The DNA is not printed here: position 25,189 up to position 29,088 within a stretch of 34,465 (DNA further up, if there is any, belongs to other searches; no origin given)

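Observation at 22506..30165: NfeD-like, flotillin and giant AAA_5-ATPase three-gene cassette as a candidate undescribed membrane-microdomain system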

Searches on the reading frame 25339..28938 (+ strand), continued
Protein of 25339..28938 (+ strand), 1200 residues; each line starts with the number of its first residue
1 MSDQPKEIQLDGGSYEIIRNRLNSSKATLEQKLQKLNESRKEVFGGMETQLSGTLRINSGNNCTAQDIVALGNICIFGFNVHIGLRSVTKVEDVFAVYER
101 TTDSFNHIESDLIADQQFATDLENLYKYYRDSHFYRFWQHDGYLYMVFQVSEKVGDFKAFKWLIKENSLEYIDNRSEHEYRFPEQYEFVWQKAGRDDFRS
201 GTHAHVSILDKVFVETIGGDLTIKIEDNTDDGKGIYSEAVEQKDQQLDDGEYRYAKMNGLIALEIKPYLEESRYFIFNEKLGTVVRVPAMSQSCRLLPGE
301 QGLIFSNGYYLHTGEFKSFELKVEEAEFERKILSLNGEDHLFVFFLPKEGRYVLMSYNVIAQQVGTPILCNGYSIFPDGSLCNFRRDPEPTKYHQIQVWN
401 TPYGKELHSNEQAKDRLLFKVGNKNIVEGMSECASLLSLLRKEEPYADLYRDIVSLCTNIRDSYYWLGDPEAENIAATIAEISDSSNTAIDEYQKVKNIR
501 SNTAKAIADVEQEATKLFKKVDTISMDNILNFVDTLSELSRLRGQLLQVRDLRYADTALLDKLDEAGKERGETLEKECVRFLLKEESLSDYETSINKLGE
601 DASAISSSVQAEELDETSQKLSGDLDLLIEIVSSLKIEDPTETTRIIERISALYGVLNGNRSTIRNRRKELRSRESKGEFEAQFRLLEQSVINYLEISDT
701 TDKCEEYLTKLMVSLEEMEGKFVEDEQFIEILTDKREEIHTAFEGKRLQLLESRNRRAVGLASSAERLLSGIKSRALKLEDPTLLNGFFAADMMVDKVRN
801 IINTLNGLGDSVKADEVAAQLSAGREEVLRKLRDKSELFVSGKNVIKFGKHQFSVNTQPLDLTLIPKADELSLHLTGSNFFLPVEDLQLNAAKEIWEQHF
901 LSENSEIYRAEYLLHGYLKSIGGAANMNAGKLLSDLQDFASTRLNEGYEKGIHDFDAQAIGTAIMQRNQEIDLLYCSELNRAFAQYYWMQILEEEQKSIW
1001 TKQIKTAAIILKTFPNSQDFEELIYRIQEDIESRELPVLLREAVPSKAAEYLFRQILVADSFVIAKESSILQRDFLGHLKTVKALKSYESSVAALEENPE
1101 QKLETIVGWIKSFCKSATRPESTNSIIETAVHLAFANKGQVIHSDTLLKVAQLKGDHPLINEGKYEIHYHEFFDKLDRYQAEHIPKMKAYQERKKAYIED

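Call 96: find_encoding_contigs(protein=P0368, flank=8000, max_places=1)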
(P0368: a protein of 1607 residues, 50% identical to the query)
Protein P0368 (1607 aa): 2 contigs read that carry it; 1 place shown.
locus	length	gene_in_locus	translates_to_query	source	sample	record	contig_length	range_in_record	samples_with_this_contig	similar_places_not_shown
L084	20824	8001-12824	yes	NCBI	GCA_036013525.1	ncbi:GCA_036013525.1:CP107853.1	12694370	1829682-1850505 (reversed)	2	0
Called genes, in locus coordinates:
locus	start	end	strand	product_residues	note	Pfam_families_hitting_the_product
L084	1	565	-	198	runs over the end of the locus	PF00440:TetR_N, PF16925:TetR_C_13 (faint), PF13977:TetR_C_6, PF17940:TetR_C_31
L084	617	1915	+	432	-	PF00067:p450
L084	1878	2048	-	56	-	PF11273:DUF3073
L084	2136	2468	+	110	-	PF01022:HTH_5, PF12840:HTH_20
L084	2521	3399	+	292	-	PF00378:ECH_1, PF16113:ECH_2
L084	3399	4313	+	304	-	PF04655:APH_6_hur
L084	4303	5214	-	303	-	PF08240:ADH_N, PF00107:ADH_zinc_N, PF13602:ADH_zinc_N_2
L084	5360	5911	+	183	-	-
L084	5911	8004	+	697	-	-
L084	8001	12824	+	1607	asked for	PF12458:DUF3686, PF07728:AAA_5 (faint), PF25472:DUF7902, PF00004:AAA (weak)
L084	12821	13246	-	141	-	PF01047:MarR, PF12802:MarR_2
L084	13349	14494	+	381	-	PF01266:DAO (faint), PF01494:FAD_binding_3, PF04820:Trp_halogenase (faint), PF07992:Pyr_redox_2 (faint)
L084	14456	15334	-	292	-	PF00701:DHDPS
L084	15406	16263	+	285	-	PF00126:HTH_1, PF03466:LysR_substrate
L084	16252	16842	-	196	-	PF00440:TetR_N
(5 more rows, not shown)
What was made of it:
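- In Nonomuraea the three genes abut or overlap (call 96).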

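Call 101: fold_search(model_id=the predicted structure, library=pdb)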
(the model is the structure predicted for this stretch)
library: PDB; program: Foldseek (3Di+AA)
matches with E <= 10: 517; with E <= 0.001: 20
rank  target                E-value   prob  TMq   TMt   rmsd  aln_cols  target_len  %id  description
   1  7k58_C                7.8e-06  0.93  0.08  0.04  67.1      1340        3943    9  Structure of outer-arm dyneins bound to microtubule with microtubule binding state 1(MTBS-1) (released 2021-09-29)
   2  7tbl_A5               2.2e-05  0.97  0.11  0.11  48.3      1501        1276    8  Composite structure of the human nuclear pore complex (NPC) cytoplasmic face generated with a 12A cryo-ET map of the  (released 2022-06-22)
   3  7tbk_A5               3.1e-05  0.96  0.11  0.11  48.3      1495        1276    8  Composite structure of the dilated human nuclear pore complex (NPC) symmetric core generated with a 37A in situ cryo- (released 2022-06-15)
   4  8glv_DA               5.2e-05  0.97  0.12  0.04  51.9      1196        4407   10  96-nm repeat unit of doublet microtubules from Chlamydomonas reinhardtii flagella (released 2023-05-31)
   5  9n73_LI               6.1e-05  0.99  0.11  0.18  31.2       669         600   10  SSU processome maturation and disassembly, State G (released 2025-10-29)
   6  9d5n_CH               7.2e-05  1.00  0.12  0.20  17.1       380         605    8  48-nm doublet microtubule from Trichomonas vaginalis strain G3 (released 2025-05-14)
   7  7rro_e                9.3e-05  0.90  0.08  0.12  19.9       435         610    8  Structure of the 48-nm repeat doublet microtubule from bovine tracheal cilia (released 2021-10-27)
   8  9e2g_2B               1.1e-04  1.00  0.10  0.17  18.3       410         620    8  Cryo-EM structure of 48 nm repeat of microtubule doublet from T. brucei flagellum (released 2025-03-12)
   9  9d1y_A                1.2e-04  1.00  0.13  0.31  20.8       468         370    9  Structure of G75R Ubiquitin bound to KLHDC3-EloB/C (released 2024-11-20)
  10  8hmc_B                1.2e-04  0.75  0.08  0.08  40.0      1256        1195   10  base module state 1 of Tetrahymena IFT-A (released 2023-06-14)
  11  9d1i_A                1.7e-04  1.00  0.13  0.31  20.9       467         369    9  Structure of Ubiquitin bound to KLHDC3-EloB/C (released 2024-11-20)
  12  8to0_BG               1.9e-04  0.87  0.08  0.11  20.1       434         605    8  48-nm repeating structure of doublets from mouse sperm flagella (released 2023-11-01)
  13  12dl_HA               2.0e-04  1.00  0.11  0.28  17.2       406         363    8  Native structure of the cytoplasmic lattice (CPL) asymmetric unit from mouse MII eggs (released 2026-04-08)
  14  8f5p_B                4.0e-04  0.47  0.07  0.07  39.6      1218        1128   10  Structure of Leishmania tarentolae IFT-A (state 2) (released 2022-12-21)
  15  8otz_f                5.2e-04  1.00  0.12  0.20  16.8       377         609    9  48-nm repeat of the native axonemal doublet microtubule from bovine sperm (released 2023-11-22)
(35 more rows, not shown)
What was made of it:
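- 25372..26538 (+): N-terminal helix (aa 12-44) followed by a beta-propeller (aa 50-400). The model has about 28 strands in roughly seven groups of four. Foldseek against the PDB gives probability 1.00 matches to Kelch, PON1 and acylaminoacyl-peptidase propellers and 0.95 to a WD40 (WDR91) propeller (call 101).
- The beta-propeller could bind peptides or clients (call 101).
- Tried and rejected: The Foldseek top hits to dynein, nucleoporin, IFT-A and clathrin chains have TM-scores of 0.04-0.14 (call 101).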
